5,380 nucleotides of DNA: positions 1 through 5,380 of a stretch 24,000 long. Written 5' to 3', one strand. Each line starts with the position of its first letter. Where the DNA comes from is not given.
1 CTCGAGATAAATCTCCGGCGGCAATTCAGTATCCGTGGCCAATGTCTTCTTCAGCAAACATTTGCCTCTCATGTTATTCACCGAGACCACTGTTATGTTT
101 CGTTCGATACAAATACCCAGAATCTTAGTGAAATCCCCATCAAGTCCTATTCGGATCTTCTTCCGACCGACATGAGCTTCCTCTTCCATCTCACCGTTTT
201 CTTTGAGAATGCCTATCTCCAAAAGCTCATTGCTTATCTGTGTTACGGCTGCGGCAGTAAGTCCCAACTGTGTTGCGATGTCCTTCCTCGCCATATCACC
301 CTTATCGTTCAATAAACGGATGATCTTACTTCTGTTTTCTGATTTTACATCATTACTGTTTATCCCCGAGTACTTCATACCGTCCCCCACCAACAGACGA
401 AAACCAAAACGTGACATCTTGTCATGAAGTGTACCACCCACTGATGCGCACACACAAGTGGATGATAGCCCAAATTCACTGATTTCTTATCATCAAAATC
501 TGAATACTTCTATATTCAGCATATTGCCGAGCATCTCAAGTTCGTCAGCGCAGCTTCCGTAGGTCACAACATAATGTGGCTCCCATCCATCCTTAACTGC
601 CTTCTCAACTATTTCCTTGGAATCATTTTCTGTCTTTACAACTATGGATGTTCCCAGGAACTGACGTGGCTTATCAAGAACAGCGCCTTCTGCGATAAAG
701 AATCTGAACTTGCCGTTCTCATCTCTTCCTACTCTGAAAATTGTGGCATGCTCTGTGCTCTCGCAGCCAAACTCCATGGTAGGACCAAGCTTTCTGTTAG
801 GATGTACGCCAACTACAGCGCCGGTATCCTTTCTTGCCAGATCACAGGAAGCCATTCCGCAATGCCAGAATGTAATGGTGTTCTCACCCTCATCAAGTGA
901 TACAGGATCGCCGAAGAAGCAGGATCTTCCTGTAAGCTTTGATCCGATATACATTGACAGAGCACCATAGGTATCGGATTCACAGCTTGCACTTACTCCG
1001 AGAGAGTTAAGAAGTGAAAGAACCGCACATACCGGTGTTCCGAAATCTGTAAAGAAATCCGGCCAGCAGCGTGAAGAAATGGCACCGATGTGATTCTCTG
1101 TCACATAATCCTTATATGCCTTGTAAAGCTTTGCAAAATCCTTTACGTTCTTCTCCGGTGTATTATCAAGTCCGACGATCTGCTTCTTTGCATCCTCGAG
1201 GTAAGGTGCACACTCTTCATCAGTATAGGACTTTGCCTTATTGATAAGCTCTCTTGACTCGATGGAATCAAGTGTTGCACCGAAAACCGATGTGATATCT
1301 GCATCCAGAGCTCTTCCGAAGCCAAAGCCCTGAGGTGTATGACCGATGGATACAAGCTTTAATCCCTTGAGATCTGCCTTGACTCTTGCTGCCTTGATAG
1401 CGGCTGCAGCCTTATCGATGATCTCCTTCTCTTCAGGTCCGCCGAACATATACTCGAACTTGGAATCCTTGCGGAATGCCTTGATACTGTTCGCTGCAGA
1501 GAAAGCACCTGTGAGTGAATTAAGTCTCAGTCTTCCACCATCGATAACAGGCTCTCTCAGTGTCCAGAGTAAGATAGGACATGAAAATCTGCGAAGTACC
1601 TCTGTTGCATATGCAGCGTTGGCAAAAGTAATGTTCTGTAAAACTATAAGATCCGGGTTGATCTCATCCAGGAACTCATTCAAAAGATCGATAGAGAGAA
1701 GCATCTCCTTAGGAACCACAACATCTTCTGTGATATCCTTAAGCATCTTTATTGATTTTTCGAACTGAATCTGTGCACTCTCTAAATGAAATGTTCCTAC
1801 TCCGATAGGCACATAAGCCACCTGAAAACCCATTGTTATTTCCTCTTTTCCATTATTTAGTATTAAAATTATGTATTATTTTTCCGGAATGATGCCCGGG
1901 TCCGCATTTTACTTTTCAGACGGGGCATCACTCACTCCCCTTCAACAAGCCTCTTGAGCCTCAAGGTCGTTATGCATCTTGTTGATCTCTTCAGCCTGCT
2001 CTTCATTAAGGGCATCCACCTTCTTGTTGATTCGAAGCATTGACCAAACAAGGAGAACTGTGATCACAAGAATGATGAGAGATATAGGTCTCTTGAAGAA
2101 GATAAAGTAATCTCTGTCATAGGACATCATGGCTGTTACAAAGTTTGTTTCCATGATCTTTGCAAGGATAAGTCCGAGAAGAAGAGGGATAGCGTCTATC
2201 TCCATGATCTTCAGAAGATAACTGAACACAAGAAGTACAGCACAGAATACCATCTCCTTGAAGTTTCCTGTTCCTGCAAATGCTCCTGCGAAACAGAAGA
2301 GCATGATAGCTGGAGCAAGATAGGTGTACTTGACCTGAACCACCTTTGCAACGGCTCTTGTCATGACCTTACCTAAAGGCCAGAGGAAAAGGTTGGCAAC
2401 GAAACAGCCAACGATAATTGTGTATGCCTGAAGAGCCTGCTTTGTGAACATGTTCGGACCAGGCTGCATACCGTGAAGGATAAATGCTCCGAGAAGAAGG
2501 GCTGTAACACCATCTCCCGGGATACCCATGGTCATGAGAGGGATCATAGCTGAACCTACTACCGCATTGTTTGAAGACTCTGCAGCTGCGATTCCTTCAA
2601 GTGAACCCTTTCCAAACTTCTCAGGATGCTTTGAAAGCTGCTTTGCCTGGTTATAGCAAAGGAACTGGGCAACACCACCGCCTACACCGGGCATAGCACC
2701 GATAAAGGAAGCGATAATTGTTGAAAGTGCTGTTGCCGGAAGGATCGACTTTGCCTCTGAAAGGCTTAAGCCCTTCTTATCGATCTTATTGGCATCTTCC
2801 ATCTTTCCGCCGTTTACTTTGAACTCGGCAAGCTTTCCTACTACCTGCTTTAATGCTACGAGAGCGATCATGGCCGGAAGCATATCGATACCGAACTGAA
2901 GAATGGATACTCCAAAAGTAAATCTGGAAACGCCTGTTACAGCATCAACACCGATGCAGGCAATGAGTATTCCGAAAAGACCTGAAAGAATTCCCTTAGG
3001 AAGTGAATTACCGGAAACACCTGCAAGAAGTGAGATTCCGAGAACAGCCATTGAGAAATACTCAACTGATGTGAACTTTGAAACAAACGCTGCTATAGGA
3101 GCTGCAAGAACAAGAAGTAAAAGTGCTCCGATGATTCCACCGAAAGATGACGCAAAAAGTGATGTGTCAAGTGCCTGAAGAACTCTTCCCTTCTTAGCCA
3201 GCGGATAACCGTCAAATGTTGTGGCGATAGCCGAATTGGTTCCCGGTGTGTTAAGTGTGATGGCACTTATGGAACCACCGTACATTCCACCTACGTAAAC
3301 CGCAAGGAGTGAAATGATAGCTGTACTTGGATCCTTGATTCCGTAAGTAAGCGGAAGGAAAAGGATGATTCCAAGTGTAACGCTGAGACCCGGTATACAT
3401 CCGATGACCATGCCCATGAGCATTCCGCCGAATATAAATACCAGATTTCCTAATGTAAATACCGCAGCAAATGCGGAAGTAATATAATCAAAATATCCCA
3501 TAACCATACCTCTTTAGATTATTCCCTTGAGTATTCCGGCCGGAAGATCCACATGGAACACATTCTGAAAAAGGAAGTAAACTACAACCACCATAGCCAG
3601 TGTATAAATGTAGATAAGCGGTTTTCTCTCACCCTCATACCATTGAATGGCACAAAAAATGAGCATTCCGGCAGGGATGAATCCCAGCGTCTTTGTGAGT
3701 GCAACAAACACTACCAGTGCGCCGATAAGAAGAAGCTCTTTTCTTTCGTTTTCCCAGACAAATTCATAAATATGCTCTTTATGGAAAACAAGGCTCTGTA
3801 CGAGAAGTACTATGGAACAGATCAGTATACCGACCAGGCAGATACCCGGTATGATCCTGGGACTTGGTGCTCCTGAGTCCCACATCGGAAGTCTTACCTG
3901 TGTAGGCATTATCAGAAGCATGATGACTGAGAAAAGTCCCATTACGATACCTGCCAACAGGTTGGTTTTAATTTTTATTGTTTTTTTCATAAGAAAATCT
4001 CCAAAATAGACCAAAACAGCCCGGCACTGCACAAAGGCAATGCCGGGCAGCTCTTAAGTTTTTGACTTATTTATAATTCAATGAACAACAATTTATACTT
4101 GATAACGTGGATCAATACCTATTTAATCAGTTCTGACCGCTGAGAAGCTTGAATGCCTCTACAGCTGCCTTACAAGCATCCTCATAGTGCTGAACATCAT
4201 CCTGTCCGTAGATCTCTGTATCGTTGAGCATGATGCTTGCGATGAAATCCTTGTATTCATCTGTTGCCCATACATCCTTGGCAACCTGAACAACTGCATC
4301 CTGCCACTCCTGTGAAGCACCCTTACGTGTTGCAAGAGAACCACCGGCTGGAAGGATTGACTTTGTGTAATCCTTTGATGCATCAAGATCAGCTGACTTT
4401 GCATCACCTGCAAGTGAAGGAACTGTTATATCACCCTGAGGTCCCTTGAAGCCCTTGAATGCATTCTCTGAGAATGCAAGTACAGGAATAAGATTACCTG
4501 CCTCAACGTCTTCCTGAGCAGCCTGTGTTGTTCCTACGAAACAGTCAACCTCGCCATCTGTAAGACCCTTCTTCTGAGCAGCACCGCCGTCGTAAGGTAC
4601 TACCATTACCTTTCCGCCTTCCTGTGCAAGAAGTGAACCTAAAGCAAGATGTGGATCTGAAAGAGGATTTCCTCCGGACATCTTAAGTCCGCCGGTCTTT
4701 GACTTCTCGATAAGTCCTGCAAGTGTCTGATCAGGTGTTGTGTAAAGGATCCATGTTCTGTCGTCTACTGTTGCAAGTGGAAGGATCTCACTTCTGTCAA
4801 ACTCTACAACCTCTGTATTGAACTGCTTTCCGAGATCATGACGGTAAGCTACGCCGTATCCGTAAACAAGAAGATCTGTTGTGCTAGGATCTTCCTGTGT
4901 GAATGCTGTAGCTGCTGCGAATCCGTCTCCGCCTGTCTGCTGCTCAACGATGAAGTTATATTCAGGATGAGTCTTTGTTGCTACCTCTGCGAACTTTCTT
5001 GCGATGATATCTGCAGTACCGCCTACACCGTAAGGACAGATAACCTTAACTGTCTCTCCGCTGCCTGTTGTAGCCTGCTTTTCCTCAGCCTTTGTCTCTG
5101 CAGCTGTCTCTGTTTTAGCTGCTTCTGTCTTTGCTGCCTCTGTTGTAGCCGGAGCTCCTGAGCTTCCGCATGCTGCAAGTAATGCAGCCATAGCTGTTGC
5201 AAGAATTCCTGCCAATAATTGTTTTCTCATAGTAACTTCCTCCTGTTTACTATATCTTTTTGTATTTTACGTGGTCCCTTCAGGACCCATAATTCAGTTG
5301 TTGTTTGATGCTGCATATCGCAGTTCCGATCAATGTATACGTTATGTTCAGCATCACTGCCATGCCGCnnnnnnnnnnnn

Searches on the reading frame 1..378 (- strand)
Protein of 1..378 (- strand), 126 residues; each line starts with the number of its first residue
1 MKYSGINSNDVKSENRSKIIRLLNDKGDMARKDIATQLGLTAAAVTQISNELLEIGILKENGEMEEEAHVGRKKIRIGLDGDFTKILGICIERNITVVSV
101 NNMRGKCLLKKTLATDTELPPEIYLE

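Call 79: search_protein_families(library=ncbifam, proteins=[window:1-378:-], max_evalue=0.01)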
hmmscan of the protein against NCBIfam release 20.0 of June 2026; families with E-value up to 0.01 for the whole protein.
window:1-378:- (126 aa): 8 families
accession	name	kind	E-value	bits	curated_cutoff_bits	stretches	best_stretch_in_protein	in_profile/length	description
NF047937.1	TransRegNagC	equivalog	2.6e-09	36.8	650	1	10-114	7-109/399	DNA-binding transcriptional regulator NagC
NF049930.1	TransRegMlc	equivalog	1.1e-08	34.8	530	1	10-113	12-114/405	sugar metabolism global transcriptional regulator Mlc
NF053606.1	Sta1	subfamily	0.00031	20.8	80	1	15-73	21-77/100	Sta1 family transcriptional regulator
TIGR04176.1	MarR_EPS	equivalog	0.00096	19.2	88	1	13-61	3-51/105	MarR family EPS-associated transcriptional regulator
NF040947.1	trans_reg_LysM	equivalog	0.0017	18.1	180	1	14-60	3-49/136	HTH-type transcriptional regulator LysM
NF033788.1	HTH_metalloreg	subfamily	0.0023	17.7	55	1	13-52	10-49/77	metalloregulator ArsR/SmtB family transcription factor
NF053758.1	ChrTpTrnRegChrS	equivalog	0.0031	17.3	250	1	16-105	16-108/158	chromate efflux transcriptional regulator ChrS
NF040939.2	trans_reg_lrs14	equivalog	0.0079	16.2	90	0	19-72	27-78/103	Lrs14 family HTH-type transcriptional regulator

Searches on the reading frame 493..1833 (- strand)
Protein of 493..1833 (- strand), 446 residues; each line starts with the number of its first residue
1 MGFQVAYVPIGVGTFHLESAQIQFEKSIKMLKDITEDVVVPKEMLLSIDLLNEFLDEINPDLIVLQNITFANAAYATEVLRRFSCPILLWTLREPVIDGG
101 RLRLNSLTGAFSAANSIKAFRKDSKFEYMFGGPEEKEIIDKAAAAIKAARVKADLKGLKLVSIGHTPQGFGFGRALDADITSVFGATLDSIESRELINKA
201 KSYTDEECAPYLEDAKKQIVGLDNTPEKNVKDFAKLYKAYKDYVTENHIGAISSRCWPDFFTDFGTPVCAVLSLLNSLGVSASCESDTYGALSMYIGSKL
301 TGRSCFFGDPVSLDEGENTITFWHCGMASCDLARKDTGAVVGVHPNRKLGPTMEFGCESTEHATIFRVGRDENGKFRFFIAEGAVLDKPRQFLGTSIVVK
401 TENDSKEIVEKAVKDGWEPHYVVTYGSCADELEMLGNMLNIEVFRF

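Call 3: search_protein_families(library=pfam, proteins=[window:493-1833:-])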
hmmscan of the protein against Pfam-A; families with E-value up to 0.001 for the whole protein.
window:493-1833:- (446 aa): 1 family
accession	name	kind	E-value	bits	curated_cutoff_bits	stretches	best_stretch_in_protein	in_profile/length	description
PF02952.23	Fucose_iso_C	-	1.2e-07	31.9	29.3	1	358-443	47-139/143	L-fucose isomerase, C-terminal domain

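Call 9: search_protein_families(library=ncbifam, proteins=[window:493-1833:-])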
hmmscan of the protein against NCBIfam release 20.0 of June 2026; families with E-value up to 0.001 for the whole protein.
window:493-1833:- (446 aa): 1 family
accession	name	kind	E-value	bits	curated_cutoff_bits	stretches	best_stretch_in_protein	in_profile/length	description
NF048012.1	SlpQosIsomSftI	equivalog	4.9e-124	414.4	700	1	4-444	3-441/443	sulfoquinovose isomerase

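Call 58: search_solved_structures(query=window:493-1833:-, max_evalue=0.00001)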
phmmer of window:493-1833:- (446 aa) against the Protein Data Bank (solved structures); distinct sequences matched with E-value up to 0.00001: 0.

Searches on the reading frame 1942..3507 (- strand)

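Call 3: search_protein_families(library=pfam, proteins=[window:1942-3507:-])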
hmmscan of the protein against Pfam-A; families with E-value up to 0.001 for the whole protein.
window:1942-3507:- (521 aa): 1 family
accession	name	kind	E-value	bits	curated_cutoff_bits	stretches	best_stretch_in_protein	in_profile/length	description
PF01970.21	TctA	-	7.7e-131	437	28.9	1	22-444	1-423/423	Tripartite tricarboxylate transporter TctA family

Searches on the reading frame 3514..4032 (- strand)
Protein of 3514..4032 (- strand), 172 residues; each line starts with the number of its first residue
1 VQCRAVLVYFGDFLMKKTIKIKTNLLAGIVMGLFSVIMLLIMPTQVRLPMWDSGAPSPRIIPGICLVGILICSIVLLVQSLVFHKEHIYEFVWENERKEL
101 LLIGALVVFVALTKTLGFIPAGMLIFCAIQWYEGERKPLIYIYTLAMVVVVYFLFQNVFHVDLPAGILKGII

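Call 3: search_protein_families(library=pfam, proteins=[window:3514-4032:-])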
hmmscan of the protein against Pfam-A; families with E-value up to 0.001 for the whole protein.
window:3514-4032:- (172 aa): 1 family
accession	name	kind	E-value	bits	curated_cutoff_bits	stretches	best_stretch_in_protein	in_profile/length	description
PF07331.16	TctB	-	6e-19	69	29.1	1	26-164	2-137/137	Tripartite tricarboxylate transporter TctB family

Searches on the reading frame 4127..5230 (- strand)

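Call 3: search_protein_families(library=pfam, proteins=[window:4127-5230:-])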
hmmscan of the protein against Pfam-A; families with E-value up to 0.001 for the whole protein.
window:4127-5230:- (367 aa): 1 family
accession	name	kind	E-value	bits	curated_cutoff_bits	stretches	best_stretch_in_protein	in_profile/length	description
PF03401.19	TctC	-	2.9e-05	24.2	27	1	146-248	69-173/274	Tripartite tricarboxylate transporter family receptor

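Call 79: search_protein_families(library=ncbifam, proteins=[window:4127-5230:-], max_evalue=0.01)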
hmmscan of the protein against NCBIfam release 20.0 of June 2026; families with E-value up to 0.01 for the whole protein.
window:4127-5230:- (367 aa): 1 family
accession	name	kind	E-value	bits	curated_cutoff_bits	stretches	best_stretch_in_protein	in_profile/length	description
NF040812.1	blaGMA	exception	0.0084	15.6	600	0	285-360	208-279/282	GMA family class A beta-lactamase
